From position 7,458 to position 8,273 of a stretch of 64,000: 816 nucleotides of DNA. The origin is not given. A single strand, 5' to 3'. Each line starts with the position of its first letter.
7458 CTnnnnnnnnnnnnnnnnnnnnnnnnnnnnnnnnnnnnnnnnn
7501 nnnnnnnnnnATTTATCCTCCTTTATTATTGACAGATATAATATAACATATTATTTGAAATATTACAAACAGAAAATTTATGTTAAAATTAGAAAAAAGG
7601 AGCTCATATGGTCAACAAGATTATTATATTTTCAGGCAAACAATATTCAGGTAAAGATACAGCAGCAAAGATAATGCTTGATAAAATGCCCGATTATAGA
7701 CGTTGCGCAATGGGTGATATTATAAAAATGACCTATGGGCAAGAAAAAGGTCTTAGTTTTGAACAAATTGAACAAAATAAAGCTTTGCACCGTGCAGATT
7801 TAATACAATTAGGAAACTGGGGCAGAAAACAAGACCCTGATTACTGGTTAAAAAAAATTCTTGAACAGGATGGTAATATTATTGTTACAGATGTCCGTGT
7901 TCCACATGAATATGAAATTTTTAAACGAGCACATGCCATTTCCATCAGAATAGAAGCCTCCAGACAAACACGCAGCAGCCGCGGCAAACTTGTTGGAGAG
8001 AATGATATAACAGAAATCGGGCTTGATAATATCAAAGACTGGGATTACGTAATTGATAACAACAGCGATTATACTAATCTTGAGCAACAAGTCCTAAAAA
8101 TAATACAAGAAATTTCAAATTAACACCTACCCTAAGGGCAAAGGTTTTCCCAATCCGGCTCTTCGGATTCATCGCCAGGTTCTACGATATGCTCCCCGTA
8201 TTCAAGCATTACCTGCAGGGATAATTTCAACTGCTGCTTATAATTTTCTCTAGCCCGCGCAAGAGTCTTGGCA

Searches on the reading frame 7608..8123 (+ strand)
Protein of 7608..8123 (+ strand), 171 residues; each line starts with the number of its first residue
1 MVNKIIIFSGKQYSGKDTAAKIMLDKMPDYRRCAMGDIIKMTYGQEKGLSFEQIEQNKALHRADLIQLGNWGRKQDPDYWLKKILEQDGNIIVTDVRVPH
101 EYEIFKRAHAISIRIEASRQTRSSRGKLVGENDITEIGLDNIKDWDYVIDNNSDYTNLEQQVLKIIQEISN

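Call 33: find_encoding_contigs(protein=window:7608-8123:+, flank=2500, max_places=10)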
Protein window:7608-8123:+ (171 aa): no gene with exactly this product is on record in the collection.

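Call 50: search_protein_families(library=pfam, proteins=[window:7608-8120:+], max_evalue=0.001)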
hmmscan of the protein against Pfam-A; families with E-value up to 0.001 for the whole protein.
window:7608-8120:+ (171 aa): 3 families
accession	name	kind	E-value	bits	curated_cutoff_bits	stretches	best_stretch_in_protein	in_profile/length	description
PF04275.20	P-mevalo_kinase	-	4e-13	49.7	33.8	1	8-108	1-111/114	Phosphomevalonate kinase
PF21448.3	DNMK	-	1.3e-11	45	27.1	1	79-160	158-231/232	Deoxynucleotide monophosphate kinase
PF13238.12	AAA_18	-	1.8e-06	28.8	29.4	1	6-133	1-115/128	AAA domain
